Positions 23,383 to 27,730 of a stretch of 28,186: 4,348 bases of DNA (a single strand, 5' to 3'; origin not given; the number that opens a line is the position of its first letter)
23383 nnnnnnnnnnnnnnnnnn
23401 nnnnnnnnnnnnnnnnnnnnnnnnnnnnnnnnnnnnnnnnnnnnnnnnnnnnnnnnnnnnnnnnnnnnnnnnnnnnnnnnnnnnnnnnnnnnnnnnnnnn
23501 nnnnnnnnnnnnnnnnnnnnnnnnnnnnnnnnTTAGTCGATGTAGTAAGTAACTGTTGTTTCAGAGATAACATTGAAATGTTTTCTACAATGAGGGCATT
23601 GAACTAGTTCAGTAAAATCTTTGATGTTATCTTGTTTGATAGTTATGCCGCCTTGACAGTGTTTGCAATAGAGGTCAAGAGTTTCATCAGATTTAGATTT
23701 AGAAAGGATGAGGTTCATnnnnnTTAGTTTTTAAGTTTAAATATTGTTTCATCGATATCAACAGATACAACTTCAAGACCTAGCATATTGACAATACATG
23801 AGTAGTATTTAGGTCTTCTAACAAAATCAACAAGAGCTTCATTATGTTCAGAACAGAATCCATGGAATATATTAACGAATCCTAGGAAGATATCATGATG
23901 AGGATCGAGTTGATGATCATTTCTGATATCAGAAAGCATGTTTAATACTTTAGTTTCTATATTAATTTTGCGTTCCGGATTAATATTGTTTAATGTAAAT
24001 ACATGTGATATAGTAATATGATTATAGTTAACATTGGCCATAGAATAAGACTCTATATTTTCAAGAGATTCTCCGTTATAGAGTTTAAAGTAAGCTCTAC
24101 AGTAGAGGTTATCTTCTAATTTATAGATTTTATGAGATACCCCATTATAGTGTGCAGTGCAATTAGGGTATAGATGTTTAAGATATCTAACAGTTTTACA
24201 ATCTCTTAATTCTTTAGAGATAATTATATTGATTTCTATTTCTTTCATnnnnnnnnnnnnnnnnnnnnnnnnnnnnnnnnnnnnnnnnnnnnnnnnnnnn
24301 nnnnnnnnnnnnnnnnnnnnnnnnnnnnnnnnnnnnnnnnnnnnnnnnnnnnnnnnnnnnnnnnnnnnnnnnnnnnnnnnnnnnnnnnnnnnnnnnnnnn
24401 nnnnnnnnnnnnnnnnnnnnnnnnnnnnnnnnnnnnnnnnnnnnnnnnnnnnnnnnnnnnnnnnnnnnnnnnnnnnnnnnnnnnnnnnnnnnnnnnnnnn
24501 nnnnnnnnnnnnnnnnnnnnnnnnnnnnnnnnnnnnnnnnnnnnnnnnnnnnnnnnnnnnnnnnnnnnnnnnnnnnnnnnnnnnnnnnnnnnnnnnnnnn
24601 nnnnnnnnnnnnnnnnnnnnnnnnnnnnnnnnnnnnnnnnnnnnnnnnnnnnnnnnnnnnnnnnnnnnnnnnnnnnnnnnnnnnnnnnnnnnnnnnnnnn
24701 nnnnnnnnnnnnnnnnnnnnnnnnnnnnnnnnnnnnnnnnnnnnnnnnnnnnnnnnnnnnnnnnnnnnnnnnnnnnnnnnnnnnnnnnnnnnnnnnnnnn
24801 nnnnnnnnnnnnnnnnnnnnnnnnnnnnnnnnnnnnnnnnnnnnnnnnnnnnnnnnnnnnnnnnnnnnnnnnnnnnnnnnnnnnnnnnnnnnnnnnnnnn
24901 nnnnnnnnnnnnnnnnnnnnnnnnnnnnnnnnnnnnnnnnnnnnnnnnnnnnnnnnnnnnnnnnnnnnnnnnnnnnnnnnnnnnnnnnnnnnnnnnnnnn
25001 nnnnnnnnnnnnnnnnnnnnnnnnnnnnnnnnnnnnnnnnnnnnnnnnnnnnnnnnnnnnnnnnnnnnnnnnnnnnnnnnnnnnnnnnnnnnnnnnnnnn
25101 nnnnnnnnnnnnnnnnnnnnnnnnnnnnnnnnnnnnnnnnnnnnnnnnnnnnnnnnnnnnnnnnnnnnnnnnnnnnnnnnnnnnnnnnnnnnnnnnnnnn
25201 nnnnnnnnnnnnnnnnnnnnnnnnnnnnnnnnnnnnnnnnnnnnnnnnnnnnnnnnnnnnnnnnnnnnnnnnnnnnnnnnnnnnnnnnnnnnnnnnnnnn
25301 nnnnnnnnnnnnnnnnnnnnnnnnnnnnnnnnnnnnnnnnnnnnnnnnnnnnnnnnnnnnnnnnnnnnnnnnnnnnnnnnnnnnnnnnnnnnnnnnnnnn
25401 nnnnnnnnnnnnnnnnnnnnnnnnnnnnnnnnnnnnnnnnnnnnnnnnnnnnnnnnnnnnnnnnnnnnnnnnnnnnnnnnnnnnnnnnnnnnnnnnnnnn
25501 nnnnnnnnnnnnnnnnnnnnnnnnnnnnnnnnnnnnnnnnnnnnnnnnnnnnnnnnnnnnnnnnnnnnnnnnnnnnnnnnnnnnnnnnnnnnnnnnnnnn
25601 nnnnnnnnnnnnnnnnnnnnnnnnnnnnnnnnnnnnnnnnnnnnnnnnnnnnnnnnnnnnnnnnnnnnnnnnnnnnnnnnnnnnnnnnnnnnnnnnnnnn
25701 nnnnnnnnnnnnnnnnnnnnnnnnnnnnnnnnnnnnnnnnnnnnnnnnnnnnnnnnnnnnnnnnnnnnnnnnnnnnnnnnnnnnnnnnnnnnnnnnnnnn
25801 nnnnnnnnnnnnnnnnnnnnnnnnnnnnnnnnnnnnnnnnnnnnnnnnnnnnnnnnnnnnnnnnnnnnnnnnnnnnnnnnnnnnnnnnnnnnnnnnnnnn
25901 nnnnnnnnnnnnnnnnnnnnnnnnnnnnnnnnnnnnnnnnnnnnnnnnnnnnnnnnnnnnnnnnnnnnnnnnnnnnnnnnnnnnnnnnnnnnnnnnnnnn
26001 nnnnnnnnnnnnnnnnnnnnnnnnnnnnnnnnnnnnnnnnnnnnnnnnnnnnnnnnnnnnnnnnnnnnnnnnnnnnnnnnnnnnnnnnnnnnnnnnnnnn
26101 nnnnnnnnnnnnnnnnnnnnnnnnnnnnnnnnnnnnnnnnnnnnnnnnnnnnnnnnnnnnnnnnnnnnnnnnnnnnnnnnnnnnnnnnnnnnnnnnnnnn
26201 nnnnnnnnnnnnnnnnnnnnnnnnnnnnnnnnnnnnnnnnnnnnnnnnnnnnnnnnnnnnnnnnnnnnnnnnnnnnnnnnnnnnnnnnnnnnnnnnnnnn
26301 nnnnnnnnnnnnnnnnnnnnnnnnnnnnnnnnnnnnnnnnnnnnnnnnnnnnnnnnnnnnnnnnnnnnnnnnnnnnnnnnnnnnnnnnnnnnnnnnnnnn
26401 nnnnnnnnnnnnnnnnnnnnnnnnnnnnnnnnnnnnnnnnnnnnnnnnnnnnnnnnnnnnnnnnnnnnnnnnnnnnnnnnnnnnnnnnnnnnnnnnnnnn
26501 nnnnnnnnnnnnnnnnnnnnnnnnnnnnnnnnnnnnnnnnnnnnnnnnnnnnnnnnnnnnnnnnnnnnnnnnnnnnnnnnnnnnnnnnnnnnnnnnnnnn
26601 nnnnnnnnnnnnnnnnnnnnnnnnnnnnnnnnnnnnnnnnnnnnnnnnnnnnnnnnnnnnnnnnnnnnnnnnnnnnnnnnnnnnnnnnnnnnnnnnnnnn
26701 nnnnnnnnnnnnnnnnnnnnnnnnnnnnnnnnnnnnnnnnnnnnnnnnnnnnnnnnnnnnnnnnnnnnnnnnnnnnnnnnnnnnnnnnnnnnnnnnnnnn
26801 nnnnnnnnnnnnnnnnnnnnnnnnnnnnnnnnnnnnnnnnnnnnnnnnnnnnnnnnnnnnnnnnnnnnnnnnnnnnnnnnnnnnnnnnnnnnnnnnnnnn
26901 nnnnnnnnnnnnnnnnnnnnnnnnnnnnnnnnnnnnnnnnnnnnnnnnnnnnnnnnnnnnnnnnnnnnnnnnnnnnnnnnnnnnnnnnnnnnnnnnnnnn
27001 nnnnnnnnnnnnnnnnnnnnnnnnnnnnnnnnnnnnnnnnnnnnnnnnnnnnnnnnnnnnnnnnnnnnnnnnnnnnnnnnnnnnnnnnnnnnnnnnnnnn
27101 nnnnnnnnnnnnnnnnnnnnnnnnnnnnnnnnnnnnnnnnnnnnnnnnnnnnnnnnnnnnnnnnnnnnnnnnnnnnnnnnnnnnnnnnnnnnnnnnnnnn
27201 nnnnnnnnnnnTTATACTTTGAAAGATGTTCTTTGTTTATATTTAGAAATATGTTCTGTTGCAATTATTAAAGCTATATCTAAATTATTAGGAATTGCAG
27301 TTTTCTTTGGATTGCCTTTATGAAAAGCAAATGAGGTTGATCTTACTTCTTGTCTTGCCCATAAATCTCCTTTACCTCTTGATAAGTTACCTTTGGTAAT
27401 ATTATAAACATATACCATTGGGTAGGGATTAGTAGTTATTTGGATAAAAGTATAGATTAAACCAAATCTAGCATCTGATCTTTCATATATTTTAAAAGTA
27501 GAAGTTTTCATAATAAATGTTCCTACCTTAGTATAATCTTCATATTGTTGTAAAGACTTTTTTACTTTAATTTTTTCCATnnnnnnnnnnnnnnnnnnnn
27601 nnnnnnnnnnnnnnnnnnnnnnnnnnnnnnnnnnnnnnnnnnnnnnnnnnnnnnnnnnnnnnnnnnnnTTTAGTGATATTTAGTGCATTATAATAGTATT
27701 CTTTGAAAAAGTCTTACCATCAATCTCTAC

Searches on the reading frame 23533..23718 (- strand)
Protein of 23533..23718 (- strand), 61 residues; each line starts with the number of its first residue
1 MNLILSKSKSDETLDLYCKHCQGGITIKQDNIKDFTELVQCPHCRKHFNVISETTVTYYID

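Call 8: search_protein_families(library=pfam, proteins=[window:23533-23718:-], max_evalue=0.1)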
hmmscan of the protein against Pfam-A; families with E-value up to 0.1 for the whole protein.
window:23533-23718:- (61 aa): 23 families
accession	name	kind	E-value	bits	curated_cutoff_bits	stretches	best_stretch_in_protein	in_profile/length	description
PF13717.11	Zn_ribbon_4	-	0.0002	21.7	30.3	1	17-49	4-36/36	zinc-ribbon domain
PF17283.8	Zn_ribbon_SprT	-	0.00075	19.9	28.1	0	8-28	18-37/38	SprT-like zinc ribbon domain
PF21344.3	Zn_ribbon_LysW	-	0.001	19.1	27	1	18-52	3-35/46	Alpha-aminoadipate carrier protein LysW-like, globular domain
PF13913.12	zf-C2HC_2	-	0.0036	17.4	27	1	37-50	1-14/25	zinc-finger of a C2HC-type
PF05207.18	Zn_ribbon_CSL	-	0.0041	17.2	29.2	1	10-44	13-46/55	CSL zinc finger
PF13719.11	Zn_ribbon_5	-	0.0043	17.2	29.3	1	18-50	5-37/37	zinc-ribbon domain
PF07191.17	Zn_ribbon_6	-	0.0054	17.1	25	1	12-54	13-45/67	Double zinc ribbon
PF09788.14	Tmemb_55A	-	0.0055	16.3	30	1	10-48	145-179/248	Transmembrane protein 55A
PF08287.16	DASH_Spc19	-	0.0071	16.7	26.3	1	18-57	12-51/155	Spc19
PF22289.1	DmmA-like_C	-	0.0076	16.6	27.4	1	16-50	2-30/44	Dimethylamine monooxygenase subunit DmmA-like, C-terminal domain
PF02591.20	Zn_ribbon_9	-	0.01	16.4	29.1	0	36-44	21-29/33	C4-type zinc ribbon domain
PF00684.25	DnaJ_CXXCXGXG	-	0.011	16.4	32.7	1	14-52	15-55/65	DnaJ central domain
PF01155.25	HypA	-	0.016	15.6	28.9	1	12-49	67-98/112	Hydrogenase/urease nickel incorporation, metallochaperone, hypA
PF10601.15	zf-LITAF-like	-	0.021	15.4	23.8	0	37-47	4-14/70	LITAF-like zinc ribbon domain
PF01485.27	IBR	-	0.021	15.3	24.3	1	16-48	19-51/65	IBR domain, a half RING-finger domain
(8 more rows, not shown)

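Call 9: search_protein_families(library=phrogs, proteins=[window:23533-23718:-], max_evalue=0.1)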
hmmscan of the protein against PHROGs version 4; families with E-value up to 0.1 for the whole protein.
window:23533-23718:- (61 aa): 17 families
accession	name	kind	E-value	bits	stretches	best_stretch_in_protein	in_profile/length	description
phrog_4875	-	unknown function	0.00014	23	1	10-49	7-41/77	-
phrog_5602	-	unknown function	0.00044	20.9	0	8-30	35-57/60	-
phrog_2834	-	unknown function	0.0013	19.6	1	1-55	1-66/78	-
phrog_6504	-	unknown function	0.0019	19.4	1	18-58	10-54/61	-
phrog_8470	-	unknown function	0.005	16.7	1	7-55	77-126/567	-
phrog_1305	-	DNA, RNA and nucleotide metabolism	0.011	16.1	1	6-57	7-68/226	DNA binding protein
phrog_6832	-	unknown function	0.026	15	0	3-22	5-24/58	-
phrog_2569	-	unknown function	0.027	15.6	1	36-59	2-25/58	-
phrog_14808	-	unknown function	0.051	14.6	0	32-45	11-24/71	-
phrog_6422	-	moron, auxiliary metabolic gene and host takeover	0.053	14.9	1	12-52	4-44/120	Lar-like restriction alleviation protein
phrog_22543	-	unknown function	0.056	14.9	1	15-45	65-94/105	-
phrog_4005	-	unknown function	0.062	14.5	0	5-30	12-37/75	-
phrog_23141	-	unknown function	0.062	14.3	1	18-58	12-46/71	-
phrog_21581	-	unknown function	0.069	14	0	10-34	16-40/152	-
phrog_9937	-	unknown function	0.074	14.2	0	11-39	17-45/75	-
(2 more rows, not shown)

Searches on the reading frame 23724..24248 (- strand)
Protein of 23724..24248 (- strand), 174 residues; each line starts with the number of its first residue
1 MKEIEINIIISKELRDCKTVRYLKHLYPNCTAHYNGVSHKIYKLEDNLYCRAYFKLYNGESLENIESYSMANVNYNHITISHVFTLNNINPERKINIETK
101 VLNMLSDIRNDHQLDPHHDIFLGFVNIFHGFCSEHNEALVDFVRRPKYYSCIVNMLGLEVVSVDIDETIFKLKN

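Call 8: search_protein_families(library=pfam, proteins=[window:23724-24248:-], max_evalue=0.1)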
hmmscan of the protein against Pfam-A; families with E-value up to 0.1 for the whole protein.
window:23724-24248:- (174 aa): 0 families

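Call 9: search_protein_families(library=phrogs, proteins=[window:23724-24248:-], max_evalue=0.1)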
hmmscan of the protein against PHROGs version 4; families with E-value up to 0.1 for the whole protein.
window:23724-24248:- (174 aa): 1 family
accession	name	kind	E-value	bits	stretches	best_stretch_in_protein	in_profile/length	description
phrog_4814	-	unknown function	0.0088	16.8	1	20-49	40-69/113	-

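Call 15: find_encoding_contigs(protein=window:23724-24248:-, flank=10000, max_places=10)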
Protein window:23724-24248:- (174 aa): 8 contigs read that carry it; 4 places shown.
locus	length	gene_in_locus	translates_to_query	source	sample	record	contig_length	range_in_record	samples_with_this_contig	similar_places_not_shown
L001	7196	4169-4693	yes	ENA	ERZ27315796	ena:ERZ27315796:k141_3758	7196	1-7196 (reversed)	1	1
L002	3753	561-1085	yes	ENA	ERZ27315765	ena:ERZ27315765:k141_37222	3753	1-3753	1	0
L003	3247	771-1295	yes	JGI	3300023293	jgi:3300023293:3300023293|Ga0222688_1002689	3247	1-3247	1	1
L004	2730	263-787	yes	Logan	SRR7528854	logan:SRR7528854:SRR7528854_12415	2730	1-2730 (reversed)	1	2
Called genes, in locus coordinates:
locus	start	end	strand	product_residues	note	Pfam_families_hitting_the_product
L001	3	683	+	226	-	?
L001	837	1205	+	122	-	-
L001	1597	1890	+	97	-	-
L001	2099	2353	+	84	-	-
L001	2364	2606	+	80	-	-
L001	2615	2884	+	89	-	-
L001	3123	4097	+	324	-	-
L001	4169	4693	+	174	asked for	-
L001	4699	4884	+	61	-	-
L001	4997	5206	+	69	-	-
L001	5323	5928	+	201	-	-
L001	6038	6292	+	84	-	-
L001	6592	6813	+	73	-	-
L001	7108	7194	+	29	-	?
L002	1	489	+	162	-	?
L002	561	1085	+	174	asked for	-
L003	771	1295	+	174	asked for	-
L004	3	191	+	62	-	?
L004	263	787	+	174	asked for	-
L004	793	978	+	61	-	-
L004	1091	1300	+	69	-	-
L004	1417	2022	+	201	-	-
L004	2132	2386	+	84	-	-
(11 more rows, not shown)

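Call 47: find_homologous_proteins(query=window:23724-24248:-, max_evalue=0.01)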
Query window:23724-24248:- (174 aa): 1 proteins with E <= 0.01 among 21 candidates.
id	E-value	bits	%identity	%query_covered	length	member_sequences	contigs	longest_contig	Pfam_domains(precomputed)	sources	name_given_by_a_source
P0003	1.8e-111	388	100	100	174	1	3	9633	-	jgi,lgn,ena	-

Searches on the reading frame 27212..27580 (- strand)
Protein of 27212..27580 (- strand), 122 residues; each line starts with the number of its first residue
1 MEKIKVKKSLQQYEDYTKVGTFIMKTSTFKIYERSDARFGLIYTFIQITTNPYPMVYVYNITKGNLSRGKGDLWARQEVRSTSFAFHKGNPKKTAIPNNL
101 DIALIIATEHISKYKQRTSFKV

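Call 84: find_encoding_contigs(protein=window:27212-27580:-, flank=10000, max_places=10)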
Protein window:27212-27580:- (122 aa): 7 contigs read that carry it; 6 places shown.
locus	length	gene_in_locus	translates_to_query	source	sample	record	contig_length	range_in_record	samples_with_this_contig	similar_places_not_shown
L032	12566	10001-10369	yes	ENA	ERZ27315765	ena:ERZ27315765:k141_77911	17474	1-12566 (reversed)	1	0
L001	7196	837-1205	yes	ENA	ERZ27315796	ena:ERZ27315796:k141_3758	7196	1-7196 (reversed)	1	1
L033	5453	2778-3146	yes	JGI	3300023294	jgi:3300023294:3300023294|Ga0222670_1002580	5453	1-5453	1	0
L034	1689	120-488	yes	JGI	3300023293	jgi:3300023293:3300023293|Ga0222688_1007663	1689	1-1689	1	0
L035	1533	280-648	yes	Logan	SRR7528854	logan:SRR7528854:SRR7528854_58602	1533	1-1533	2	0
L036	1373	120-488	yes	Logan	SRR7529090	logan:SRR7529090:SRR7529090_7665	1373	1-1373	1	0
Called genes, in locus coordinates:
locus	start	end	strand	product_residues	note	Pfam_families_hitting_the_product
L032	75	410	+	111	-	-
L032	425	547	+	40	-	-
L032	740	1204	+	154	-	-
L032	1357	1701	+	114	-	-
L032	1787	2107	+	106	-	-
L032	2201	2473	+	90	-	-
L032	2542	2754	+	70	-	-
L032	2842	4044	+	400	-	-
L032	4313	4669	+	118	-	-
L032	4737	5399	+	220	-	-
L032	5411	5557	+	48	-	-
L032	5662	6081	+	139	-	-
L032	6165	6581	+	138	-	-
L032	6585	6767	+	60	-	-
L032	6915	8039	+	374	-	-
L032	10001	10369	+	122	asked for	-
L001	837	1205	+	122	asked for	-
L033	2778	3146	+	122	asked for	-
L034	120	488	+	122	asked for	-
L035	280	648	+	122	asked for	-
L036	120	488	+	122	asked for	-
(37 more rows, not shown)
